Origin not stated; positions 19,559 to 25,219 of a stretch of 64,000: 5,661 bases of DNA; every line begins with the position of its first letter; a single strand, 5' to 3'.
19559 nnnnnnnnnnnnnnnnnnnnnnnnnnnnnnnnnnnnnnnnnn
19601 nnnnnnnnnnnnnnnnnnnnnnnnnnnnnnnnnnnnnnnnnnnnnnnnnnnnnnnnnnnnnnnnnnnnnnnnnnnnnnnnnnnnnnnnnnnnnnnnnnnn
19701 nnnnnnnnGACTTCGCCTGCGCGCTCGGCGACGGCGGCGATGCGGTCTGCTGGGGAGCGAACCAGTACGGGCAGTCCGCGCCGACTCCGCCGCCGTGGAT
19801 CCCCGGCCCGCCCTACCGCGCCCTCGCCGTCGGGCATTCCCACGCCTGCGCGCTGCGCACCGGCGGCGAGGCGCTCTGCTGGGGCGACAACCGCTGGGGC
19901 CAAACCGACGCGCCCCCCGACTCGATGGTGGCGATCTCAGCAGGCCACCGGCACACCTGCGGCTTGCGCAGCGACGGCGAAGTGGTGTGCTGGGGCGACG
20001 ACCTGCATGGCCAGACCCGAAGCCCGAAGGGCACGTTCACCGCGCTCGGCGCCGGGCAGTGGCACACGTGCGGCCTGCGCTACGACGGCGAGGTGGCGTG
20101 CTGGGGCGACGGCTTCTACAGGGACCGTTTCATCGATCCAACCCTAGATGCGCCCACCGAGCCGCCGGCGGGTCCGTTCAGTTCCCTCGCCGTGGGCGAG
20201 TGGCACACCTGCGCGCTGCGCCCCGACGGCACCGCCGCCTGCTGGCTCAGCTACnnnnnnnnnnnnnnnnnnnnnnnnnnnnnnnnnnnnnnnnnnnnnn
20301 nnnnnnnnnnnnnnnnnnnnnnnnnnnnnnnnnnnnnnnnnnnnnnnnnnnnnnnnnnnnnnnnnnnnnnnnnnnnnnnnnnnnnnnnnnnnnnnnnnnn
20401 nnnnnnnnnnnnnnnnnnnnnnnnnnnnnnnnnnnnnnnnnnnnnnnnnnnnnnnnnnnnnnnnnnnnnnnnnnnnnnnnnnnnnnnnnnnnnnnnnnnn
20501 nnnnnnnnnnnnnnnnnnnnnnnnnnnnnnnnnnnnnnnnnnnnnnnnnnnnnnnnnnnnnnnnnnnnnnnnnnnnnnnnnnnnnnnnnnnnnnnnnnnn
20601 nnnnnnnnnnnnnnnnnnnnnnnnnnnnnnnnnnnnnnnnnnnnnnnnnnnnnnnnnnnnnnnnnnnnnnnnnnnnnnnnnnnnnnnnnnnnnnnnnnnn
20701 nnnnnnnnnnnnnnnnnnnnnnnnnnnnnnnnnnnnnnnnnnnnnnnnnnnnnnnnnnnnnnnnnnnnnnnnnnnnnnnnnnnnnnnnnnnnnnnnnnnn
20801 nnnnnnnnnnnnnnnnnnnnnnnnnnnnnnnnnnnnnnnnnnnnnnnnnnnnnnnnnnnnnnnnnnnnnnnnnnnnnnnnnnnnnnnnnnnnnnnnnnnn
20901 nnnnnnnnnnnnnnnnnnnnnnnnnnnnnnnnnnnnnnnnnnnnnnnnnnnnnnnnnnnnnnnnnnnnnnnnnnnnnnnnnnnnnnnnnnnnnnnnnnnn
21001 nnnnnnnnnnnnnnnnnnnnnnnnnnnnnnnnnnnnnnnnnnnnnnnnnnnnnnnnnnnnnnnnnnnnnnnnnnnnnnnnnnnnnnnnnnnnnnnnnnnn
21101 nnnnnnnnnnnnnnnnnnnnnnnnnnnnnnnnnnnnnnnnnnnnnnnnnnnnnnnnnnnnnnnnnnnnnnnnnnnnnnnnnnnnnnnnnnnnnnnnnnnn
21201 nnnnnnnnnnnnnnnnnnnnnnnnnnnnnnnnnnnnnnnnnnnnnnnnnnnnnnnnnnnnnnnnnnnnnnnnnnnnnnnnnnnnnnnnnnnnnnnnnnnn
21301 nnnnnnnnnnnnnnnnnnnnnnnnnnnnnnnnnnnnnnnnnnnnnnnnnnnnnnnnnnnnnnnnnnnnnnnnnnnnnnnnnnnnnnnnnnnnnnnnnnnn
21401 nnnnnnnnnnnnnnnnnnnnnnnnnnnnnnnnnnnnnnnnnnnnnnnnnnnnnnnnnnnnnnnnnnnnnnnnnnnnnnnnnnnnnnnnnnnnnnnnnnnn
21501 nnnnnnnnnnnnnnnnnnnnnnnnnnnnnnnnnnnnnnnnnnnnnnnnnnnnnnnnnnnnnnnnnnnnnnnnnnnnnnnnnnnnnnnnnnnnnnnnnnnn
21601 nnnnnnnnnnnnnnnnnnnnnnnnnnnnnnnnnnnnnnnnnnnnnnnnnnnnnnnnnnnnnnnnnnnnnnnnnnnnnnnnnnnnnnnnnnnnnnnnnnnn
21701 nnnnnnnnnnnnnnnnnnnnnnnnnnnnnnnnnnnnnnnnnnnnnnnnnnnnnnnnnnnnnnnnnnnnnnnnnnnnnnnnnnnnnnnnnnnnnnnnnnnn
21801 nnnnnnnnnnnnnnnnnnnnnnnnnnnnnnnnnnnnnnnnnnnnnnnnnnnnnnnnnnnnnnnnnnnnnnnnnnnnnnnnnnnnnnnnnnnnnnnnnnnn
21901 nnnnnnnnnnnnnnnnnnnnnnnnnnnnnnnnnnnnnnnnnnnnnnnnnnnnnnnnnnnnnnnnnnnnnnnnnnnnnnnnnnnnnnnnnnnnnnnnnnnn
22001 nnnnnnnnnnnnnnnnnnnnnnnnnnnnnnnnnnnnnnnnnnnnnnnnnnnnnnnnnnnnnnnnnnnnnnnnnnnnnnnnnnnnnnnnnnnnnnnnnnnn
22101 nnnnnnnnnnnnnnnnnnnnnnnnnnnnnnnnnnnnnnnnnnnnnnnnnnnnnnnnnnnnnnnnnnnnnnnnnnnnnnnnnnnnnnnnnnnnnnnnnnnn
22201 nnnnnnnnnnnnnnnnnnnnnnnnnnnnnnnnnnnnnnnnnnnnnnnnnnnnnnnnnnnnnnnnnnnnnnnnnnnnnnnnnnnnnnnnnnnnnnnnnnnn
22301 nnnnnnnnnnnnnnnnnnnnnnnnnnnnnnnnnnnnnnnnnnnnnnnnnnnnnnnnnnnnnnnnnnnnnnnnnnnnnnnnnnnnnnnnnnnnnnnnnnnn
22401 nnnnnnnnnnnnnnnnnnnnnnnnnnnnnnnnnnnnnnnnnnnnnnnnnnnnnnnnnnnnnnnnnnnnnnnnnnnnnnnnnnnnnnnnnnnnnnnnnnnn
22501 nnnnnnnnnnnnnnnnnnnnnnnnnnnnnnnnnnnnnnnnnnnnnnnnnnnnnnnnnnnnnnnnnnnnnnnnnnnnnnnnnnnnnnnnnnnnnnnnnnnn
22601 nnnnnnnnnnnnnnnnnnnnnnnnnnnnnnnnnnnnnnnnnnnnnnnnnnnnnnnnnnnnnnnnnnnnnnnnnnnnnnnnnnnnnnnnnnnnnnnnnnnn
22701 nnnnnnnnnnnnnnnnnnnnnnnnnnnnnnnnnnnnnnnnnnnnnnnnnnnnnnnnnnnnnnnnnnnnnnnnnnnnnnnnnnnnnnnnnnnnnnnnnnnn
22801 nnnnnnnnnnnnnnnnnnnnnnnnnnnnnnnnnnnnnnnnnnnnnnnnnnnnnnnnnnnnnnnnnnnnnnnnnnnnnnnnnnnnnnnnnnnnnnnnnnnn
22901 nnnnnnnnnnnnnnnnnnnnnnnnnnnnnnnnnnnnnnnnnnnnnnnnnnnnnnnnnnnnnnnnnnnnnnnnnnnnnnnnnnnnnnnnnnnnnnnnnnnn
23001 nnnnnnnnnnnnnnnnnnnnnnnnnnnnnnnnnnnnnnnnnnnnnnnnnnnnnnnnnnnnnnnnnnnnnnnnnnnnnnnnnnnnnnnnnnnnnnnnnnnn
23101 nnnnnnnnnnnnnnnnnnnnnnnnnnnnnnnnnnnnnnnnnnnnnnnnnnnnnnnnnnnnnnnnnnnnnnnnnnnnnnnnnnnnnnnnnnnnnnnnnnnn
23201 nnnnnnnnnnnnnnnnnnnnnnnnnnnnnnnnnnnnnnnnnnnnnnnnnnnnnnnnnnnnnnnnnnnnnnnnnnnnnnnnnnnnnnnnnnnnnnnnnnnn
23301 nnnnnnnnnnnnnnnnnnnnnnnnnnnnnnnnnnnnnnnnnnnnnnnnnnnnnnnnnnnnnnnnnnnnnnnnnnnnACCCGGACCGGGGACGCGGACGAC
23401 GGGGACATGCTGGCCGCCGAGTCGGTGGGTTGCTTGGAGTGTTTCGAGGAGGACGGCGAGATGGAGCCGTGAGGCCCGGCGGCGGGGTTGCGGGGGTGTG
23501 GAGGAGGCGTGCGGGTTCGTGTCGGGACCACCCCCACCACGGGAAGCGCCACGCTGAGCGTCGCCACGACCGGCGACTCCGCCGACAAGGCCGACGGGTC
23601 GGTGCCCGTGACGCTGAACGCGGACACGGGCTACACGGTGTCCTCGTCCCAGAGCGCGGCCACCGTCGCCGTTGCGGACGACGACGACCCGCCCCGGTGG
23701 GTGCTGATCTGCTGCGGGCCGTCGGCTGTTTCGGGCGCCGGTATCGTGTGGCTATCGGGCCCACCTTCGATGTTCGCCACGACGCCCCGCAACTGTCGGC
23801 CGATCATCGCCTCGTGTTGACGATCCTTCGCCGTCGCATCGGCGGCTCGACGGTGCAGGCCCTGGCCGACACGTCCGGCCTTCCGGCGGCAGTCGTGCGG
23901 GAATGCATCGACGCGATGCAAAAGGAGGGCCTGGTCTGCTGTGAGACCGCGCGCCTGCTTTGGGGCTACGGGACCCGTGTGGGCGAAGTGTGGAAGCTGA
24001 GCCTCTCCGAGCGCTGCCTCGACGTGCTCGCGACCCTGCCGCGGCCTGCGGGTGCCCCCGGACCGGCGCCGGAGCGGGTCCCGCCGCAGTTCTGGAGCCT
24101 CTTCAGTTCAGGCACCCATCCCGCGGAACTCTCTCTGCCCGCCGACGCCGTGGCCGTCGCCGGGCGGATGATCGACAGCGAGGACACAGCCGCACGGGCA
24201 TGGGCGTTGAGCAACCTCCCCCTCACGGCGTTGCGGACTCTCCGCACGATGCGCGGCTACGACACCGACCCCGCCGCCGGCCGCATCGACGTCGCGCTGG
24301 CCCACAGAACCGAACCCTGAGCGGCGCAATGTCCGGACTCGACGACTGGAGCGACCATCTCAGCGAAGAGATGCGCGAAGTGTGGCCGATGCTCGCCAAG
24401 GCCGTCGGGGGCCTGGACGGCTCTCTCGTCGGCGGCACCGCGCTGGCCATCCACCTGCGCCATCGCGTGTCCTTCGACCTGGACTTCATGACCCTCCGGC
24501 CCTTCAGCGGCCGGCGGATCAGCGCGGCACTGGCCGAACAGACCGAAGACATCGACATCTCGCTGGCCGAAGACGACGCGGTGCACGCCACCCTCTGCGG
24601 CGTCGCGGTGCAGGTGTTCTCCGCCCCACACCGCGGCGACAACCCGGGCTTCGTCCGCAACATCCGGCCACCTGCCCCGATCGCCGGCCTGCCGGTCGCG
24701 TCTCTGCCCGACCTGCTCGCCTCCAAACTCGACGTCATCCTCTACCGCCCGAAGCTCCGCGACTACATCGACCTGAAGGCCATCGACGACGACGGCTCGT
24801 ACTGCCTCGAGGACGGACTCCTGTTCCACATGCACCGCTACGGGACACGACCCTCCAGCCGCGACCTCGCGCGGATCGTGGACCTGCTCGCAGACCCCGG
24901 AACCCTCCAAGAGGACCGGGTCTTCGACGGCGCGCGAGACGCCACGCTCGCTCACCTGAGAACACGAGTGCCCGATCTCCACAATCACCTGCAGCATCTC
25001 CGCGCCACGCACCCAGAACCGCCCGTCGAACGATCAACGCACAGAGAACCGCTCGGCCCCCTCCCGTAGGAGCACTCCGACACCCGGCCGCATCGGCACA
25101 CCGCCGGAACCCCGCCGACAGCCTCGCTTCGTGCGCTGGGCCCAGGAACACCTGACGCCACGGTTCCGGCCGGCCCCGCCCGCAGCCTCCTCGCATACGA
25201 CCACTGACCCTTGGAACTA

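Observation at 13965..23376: Tandem triplication of 3.1-kb genes for Cys-paired RCC1-like propeller proteins; at least six ORFs plus fragments in the locus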

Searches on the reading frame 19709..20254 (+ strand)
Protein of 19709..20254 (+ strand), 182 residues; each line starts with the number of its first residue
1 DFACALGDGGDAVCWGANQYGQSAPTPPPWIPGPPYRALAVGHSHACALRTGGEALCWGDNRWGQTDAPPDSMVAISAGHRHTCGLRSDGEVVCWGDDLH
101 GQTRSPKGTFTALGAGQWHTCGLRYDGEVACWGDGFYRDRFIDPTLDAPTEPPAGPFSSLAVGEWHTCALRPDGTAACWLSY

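Call 31: search_solved_structures(query=window:19709-20254:+, max_evalue=0.01, show_alignments=5)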
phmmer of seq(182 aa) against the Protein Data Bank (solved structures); distinct sequences matched with E-value up to 0.01: 28.
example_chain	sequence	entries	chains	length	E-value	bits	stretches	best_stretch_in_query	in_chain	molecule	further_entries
1jtd_B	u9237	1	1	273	4.3e-28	101.6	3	40-135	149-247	beta-lactamase inhibitor protein II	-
3qhy_B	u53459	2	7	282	4.5e-28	101.5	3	41-135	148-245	Beta-lactamase inhibitory protein II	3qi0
9t9p_A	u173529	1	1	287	5.7e-28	101.2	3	41-135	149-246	Beta-lactamase inhibitory protein II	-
7a0j_AAA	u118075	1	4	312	4.8e-23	85.1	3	56-137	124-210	Serine/threonine-protein kinase-like protein ACR4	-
4d9s_A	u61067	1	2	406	1e-11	48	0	23-101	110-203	UVB-resistance protein UVR8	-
6xzm_A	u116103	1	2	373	1.2e-11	47.7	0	23-101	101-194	Ultraviolet-B receptor UVR8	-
6xzl_A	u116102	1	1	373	1.8e-11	47.2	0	23-101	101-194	Ultraviolet-B receptor UVR8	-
4dnu_A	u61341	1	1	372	1.8e-11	47.2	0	23-101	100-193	AT5g63860/MGI19_6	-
6xzn_A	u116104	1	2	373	1.9e-11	47.1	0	23-101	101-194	Ultraviolet-B receptor UVR8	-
7vgg_B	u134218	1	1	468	1.9e-11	47.1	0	23-101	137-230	Ultraviolet-B receptor UVR8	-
4dnv_A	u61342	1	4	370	2.1e-11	47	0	75-103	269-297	AT5g63860/MGI19_6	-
4nc4_A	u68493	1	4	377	5.4e-11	45.6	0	23-101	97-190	Ultraviolet-B receptor UVR8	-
4dnw_A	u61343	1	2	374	6.1e-11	45.5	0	23-101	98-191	AT5g63860/MGI19_6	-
8gqe_B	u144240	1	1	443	1.3e-10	44.5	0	23-101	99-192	Ultraviolet-B receptor UVR8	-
4naa_A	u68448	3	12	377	1.5e-10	44.2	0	23-101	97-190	Ultraviolet-B receptor UVR8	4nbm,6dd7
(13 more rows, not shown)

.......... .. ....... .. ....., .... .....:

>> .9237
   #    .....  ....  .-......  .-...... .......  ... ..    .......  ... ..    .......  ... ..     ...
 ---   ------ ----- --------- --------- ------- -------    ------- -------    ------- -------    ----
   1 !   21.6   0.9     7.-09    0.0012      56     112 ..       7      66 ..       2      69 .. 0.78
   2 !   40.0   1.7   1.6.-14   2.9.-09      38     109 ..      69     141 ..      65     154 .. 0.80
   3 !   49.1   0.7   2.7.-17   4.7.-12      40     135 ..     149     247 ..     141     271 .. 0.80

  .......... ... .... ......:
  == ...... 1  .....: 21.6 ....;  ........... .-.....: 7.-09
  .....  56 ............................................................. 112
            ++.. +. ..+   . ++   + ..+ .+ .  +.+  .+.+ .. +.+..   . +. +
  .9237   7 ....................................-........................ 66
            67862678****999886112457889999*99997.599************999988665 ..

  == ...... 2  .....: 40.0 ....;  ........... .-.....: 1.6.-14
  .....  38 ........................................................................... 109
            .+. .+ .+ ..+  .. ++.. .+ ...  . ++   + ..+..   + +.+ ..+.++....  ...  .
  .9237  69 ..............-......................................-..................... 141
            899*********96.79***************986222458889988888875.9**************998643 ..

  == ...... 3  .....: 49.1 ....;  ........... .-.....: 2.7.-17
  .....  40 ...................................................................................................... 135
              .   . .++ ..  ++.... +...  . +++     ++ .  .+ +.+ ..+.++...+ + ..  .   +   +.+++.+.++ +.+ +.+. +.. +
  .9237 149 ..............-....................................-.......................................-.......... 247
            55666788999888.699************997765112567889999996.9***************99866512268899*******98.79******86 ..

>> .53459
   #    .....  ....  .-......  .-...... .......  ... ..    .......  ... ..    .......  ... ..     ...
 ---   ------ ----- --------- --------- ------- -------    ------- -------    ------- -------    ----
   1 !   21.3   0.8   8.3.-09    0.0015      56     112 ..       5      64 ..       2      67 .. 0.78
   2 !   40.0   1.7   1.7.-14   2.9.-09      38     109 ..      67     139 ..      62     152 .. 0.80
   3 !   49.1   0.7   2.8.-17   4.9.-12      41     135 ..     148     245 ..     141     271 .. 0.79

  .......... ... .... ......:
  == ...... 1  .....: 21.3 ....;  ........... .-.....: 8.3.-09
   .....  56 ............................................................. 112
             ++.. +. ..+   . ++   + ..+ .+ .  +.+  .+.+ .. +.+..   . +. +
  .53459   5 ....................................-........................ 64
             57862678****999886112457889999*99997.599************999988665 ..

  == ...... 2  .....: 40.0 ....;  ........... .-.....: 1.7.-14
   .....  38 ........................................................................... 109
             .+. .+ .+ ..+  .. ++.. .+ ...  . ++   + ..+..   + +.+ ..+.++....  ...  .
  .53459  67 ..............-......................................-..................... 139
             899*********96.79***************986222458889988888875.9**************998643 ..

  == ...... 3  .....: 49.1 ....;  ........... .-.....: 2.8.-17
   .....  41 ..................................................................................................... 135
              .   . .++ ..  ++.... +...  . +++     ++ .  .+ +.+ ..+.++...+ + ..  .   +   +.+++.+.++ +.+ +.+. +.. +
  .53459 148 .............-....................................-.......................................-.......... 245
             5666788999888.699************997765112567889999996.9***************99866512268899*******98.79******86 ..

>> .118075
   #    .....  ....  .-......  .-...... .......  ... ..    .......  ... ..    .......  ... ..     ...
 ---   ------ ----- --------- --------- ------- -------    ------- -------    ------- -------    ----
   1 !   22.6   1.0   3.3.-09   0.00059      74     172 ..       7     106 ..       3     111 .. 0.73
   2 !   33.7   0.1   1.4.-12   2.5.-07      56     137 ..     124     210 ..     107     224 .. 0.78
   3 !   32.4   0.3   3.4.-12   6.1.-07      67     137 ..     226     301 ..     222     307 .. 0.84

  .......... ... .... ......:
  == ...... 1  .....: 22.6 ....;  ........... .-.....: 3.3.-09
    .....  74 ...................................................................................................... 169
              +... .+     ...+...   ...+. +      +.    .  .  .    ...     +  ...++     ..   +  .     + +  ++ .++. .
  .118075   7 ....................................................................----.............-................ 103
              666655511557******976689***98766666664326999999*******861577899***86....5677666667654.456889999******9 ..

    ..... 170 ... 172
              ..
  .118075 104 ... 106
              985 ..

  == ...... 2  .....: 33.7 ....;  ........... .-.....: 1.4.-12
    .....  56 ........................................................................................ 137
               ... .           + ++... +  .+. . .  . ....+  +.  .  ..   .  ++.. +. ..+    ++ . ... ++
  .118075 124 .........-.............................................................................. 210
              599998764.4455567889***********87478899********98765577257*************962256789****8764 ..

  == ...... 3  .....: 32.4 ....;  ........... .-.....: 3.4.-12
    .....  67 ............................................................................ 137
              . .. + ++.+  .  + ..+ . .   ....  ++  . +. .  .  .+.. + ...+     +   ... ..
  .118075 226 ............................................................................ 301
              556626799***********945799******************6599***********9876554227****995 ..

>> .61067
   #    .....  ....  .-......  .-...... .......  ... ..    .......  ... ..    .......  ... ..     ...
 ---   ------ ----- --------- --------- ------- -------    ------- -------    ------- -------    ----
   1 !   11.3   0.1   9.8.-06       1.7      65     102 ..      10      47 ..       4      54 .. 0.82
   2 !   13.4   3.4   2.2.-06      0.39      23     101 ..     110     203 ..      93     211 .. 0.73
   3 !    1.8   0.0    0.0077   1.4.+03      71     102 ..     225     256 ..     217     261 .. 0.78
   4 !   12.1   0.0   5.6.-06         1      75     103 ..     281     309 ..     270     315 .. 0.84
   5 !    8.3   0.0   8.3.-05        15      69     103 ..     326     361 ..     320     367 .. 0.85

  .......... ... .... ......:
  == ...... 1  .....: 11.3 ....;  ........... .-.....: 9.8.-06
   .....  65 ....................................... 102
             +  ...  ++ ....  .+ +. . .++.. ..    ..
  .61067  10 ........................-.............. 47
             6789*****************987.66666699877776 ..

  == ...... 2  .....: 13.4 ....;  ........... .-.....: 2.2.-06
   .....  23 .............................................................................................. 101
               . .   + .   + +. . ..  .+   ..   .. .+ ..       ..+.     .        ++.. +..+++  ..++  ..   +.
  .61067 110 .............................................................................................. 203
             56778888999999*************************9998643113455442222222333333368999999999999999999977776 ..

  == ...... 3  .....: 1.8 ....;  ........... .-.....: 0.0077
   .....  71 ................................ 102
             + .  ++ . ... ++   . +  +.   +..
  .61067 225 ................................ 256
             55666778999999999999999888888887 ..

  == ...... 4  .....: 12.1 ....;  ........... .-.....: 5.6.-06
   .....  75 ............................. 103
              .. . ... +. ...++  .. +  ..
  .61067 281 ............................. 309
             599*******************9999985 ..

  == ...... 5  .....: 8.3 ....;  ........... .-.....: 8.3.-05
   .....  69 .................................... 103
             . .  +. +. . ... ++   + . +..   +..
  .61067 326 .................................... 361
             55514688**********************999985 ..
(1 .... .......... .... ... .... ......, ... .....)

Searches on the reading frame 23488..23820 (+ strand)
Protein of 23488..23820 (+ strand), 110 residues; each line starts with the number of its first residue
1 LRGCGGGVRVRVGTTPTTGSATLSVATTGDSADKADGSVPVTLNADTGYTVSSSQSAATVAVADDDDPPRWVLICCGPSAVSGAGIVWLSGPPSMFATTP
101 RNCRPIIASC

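Call 67: search_protein_families(library=pfam, proteins=[window:23488-23820:+], max_evalue=0.1)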
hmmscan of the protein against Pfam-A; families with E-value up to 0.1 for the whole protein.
window:23488-23820:+ (110 aa): 2 families
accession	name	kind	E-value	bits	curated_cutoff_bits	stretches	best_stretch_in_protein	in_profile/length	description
PF25162.1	DUF7827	-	0.026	15.1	27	1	11-67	39-88/120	Domain of unknown function (DUF7827)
PF11321.13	DUF3123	-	0.082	13.2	27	0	7-65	5-59/62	Protein of unknown function (DUF3123)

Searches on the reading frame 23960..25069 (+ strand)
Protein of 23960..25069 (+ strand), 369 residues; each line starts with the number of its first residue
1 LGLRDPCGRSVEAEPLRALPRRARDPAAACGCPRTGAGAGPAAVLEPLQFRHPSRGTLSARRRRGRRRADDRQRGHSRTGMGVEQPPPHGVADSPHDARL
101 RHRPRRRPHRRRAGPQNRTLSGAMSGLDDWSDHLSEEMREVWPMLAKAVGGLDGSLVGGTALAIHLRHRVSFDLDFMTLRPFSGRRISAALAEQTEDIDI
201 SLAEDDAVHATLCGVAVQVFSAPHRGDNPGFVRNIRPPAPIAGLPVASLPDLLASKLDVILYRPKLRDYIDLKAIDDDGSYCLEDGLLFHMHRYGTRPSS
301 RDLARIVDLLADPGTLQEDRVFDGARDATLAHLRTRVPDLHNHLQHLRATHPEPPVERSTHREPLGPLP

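Call 66: search_protein_families(library=padloc, proteins=[window:23960-25069:+], max_evalue=0.01)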
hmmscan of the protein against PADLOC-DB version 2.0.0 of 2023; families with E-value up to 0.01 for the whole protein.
window:23960-25069:+ (369 aa): 1 family
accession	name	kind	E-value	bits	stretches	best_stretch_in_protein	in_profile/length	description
PDLC02303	AbiEii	-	0.004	14.6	0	157-292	44-198/249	AbiEii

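Call 67: search_protein_families(library=pfam, proteins=[window:23960-25069:+], max_evalue=0.1)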
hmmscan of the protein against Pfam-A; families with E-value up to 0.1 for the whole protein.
window:23960-25069:+ (369 aa): 1 family
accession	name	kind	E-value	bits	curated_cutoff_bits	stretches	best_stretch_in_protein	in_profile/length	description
PF08843.17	AbiEii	-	2.8e-11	44.2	22.5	2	239-296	128-191/238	Nucleotidyl transferase AbiEii toxin, Type IV TA system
